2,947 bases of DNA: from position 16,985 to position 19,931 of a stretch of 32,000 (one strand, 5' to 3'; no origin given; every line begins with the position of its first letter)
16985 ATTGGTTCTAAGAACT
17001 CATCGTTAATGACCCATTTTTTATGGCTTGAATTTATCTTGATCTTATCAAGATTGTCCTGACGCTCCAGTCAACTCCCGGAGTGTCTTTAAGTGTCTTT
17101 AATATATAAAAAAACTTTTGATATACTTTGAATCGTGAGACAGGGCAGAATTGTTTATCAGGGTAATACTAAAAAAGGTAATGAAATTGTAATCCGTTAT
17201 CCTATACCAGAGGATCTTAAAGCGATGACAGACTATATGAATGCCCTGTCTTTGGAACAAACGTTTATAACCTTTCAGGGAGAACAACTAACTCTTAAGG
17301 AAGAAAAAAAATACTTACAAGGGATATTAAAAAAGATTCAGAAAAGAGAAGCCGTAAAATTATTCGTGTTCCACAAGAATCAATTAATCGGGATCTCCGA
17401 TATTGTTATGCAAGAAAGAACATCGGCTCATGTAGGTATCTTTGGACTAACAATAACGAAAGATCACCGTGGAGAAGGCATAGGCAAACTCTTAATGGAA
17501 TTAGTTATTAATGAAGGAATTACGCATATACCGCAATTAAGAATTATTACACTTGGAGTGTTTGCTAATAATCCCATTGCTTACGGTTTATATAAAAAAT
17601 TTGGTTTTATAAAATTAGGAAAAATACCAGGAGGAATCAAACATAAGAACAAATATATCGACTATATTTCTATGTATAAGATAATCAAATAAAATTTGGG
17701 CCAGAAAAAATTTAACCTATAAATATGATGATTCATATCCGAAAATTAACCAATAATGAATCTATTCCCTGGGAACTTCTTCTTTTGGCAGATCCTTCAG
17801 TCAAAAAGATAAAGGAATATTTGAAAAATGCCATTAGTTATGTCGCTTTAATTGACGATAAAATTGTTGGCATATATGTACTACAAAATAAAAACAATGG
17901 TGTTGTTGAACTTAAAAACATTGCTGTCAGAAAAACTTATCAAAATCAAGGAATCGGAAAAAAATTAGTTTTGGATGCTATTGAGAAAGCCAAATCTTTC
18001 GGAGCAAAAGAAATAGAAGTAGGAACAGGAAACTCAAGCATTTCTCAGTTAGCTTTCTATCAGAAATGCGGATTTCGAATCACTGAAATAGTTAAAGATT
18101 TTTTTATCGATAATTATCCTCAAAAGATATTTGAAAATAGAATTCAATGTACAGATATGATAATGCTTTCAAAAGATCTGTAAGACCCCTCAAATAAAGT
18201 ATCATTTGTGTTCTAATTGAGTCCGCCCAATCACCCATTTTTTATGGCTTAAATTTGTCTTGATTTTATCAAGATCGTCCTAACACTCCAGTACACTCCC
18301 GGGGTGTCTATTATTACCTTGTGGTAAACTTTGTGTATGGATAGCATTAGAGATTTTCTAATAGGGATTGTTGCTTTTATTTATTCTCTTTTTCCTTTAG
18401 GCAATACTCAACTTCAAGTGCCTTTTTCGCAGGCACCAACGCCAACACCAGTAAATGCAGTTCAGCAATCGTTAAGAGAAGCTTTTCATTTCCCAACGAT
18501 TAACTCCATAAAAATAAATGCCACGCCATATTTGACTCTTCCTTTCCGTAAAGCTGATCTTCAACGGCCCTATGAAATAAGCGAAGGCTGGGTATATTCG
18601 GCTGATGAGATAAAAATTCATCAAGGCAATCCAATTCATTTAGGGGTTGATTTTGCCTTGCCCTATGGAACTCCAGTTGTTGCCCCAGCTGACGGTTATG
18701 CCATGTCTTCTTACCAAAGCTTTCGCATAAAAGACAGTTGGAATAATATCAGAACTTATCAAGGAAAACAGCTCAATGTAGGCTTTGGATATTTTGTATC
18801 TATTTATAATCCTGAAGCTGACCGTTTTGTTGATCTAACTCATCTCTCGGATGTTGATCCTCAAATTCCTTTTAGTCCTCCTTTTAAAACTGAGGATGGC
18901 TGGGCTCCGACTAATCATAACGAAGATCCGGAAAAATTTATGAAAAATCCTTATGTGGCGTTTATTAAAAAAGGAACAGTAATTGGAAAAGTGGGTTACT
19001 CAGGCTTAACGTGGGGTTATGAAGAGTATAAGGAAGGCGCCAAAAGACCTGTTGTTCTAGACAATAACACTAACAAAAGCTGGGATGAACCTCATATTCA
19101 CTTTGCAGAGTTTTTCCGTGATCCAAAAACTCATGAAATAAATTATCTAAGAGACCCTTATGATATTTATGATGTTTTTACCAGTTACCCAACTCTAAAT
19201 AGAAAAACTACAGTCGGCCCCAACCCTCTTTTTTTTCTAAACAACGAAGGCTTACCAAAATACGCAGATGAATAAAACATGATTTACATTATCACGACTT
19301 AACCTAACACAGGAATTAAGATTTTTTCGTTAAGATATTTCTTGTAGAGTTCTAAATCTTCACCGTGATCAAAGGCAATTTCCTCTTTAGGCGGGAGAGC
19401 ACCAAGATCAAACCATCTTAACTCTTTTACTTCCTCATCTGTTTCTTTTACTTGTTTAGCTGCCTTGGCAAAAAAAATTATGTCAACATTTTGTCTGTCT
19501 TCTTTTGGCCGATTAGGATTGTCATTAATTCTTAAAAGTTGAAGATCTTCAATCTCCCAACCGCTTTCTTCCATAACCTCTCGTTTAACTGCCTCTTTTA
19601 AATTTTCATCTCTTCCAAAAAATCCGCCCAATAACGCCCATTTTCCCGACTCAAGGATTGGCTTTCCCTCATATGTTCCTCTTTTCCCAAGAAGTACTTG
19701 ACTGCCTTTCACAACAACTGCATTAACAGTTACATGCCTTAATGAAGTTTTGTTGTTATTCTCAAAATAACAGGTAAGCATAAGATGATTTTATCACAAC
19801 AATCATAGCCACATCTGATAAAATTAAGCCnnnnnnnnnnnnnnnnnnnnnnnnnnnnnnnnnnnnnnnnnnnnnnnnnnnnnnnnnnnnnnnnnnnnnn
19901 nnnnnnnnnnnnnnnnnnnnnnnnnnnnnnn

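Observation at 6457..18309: Integrative element at tRNA-His driven by a large serine recombinase whose ORF reads into the tRNA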

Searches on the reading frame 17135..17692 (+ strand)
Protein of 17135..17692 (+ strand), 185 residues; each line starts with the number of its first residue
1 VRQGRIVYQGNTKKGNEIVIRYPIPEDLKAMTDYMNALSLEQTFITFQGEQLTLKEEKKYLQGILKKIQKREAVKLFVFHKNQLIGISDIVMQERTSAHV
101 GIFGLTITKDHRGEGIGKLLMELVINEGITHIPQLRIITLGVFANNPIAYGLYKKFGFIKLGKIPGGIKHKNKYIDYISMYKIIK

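Call 9: search_protein_families(library=pfam, proteins=[window:17135-17692:+], max_evalue=0.01)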
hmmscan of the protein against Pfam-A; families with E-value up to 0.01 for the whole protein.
window:17135-17692:+ (185 aa): 6 families
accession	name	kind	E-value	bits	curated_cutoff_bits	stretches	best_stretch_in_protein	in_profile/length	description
PF00583.31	Acetyltransf_1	-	1.3e-12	48.4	20.7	1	69-158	29-116/116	Acetyltransferase (GNAT) family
PF13420.13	Acetyltransf_4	-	1.8e-09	38.3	24.3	1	20-177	1-153/155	Acetyltransferase (GNAT) domain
PF13673.13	Acetyltransf_10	-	2.9e-09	37.4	23.6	1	62-163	20-112/128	Acetyltransferase (GNAT) domain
PF13508.13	Acetyltransf_7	-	5.2e-09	36.8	27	1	76-159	5-83/84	Acetyltransferase (GNAT) domain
PF13302.13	Acetyltransf_3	-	5.3e-06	27.6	25.4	1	18-158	2-137/138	Acetyltransferase (GNAT) domain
PF08445.16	FR47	-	6e-05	23.4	22.1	1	101-161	23-80/86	FR47-like protein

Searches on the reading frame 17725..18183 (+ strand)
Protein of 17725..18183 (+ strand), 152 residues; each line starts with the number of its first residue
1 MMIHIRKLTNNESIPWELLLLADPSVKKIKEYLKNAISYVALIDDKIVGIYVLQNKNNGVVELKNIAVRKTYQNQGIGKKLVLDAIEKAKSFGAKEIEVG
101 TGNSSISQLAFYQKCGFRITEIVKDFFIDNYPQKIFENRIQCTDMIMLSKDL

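Call 9: search_protein_families(library=pfam, proteins=[window:17725-18183:+], max_evalue=0.01)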
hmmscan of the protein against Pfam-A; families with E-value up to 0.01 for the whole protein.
window:17725-18183:+ (152 aa): 9 families
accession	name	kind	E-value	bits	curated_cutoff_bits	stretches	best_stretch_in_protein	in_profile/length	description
PF00583.31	Acetyltransf_1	-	2.4e-17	63.7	20.7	1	34-117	31-116/116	Acetyltransferase (GNAT) family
PF13508.13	Acetyltransf_7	-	2.2e-15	57.2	27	1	36-118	3-83/84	Acetyltransferase (GNAT) domain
PF13673.13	Acetyltransf_10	-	4e-13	49.9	23.6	1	28-120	21-110/128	Acetyltransferase (GNAT) domain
PF13420.13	Acetyltransf_4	-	1.9e-06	28.5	24.3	1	29-129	41-146/155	Acetyltransferase (GNAT) domain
PF14542.12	Acetyltransf_CG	-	7.1e-05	23.3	30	1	40-95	3-59/80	GCN5-related N-acetyl-transferase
PF13527.13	Acetyltransf_9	-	0.0023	18.3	25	0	28-119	33-126/127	Acetyltransferase (GNAT) domain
PF17013.11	Acetyltransf_15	-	0.0032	17.4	35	1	36-90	48-102/210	Putative acetyl-transferase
PF11124.14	Pho86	-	0.0077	16.1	29.3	1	50-95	185-230/291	Inorganic phosphate transporter chaperone Pho86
PF13302.13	Acetyltransf_3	-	0.0078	17.4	25.4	1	37-118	54-138/138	Acetyltransferase (GNAT) domain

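Call 17: find_encoding_contigs(protein=window:17725-18183:+, flank=10000, max_places=10)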
Protein window:17725-18183:+ (152 aa): 4 contigs read that carry it; 2 places shown.
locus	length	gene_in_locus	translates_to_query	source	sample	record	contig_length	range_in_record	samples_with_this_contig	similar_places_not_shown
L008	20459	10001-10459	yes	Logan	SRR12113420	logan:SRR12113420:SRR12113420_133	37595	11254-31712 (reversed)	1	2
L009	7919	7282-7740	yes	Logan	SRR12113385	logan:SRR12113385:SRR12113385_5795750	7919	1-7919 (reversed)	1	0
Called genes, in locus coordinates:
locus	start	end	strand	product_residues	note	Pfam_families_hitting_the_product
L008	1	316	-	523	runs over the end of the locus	PF00239:Resolvase, PF07508:Recombinase (weak), PF13408:Zn_ribbon_recom (weak)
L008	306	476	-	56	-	-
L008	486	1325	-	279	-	-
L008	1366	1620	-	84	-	PF18903:DUF5659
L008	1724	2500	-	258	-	-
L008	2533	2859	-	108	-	-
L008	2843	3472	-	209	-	-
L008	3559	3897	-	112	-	PF12844:HTH_19, PF13443:HTH_26 (weak), PF13560:HTH_31, PF01381:HTH_3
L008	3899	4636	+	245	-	-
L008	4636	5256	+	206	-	-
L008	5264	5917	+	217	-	PF00300:His_Phos_1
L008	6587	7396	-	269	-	PF18928:DUF5677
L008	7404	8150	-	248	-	-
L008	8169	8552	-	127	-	-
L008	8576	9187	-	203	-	-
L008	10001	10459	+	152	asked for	PF00583:Acetyltransf_1, PF13420:Acetyltransf_4 (weak), PF13673:Acetyltransf_10, PF13508:Acetyltransf_7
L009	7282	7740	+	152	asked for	PF00583:Acetyltransf_1, PF13420:Acetyltransf_4 (weak), PF13673:Acetyltransf_10, PF13508:Acetyltransf_7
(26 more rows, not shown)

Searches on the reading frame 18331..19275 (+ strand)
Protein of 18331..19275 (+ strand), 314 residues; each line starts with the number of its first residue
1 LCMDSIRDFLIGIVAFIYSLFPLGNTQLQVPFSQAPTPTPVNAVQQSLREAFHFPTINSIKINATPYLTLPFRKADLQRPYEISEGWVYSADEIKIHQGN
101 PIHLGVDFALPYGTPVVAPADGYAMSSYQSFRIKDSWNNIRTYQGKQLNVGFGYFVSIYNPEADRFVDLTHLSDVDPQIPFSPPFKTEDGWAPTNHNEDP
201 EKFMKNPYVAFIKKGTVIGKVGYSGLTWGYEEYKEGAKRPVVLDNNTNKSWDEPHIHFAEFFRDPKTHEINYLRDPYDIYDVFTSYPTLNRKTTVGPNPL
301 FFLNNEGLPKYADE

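Call 9: search_protein_families(library=pfam, proteins=[window:18331-19275:+], max_evalue=0.01)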
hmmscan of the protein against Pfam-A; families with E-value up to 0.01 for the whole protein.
window:18331-19275:+ (314 aa): 1 family
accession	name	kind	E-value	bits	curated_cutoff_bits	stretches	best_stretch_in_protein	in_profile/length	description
PF01551.29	Peptidase_M23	-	1e-05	26.1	28.7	1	102-128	2-28/96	Peptidase family M23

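Call 12: find_encoding_contigs(protein=window:18331-19275:+, flank=10000, max_places=10)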
Protein window:18331-19275:+ (314 aa): no gene with exactly this product is on record in the collection.

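Call 67: find_encoding_contigs(protein=window:18337-19275:+, flank=6000, max_places=10)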
Protein window:18337-19275:+ (312 aa): 7 contigs read that carry it; 4 places shown.
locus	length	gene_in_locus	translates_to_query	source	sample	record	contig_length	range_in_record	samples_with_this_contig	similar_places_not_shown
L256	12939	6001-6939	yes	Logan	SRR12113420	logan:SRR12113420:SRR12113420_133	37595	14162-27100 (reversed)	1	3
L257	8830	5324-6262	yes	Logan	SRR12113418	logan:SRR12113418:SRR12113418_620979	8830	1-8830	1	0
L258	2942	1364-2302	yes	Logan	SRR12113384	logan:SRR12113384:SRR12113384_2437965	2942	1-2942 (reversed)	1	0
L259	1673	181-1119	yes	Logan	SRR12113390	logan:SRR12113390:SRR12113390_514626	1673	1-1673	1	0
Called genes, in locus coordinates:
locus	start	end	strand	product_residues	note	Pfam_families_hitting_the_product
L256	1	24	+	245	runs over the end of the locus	-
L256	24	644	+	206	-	-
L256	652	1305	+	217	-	PF00300:His_Phos_1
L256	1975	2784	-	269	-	PF18928:DUF5677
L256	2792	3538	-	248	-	-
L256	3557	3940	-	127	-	-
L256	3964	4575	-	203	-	-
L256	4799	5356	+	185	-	PF13302:Acetyltransf_3 (weak), PF13420:Acetyltransf_4, PF00583:Acetyltransf_1, PF13673:Acetyltransf_10, PF13508:Acetyltransf_7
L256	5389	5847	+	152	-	PF00583:Acetyltransf_1, PF13420:Acetyltransf_4 (weak), PF13673:Acetyltransf_10, PF13508:Acetyltransf_7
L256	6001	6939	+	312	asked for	PF01551:Peptidase_M23 (faint)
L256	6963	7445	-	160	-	PF00293:NUDIX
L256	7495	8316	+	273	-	PF03372:Exo_endo_phos, PF14529:Exo_endo_phos_2 (faint)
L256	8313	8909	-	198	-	-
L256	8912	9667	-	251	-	PF00535:Glycos_transf_2, PF13641:Glyco_tranf_2_3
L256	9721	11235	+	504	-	-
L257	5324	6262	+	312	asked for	PF01551:Peptidase_M23 (faint)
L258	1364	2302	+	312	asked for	PF01551:Peptidase_M23 (faint)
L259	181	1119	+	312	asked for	PF01551:Peptidase_M23 (faint)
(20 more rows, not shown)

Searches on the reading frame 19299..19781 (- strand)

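Call 9: search_protein_families(library=pfam, proteins=[window:19299-19781:-], max_evalue=0.01)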
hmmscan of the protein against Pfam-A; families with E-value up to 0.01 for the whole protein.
window:19299-19781:- (160 aa): 1 family
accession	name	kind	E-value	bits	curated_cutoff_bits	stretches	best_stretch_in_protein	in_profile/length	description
PF00293.34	NUDIX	-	2.9e-18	66.6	21.1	1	15-136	2-124/134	NUDIX domain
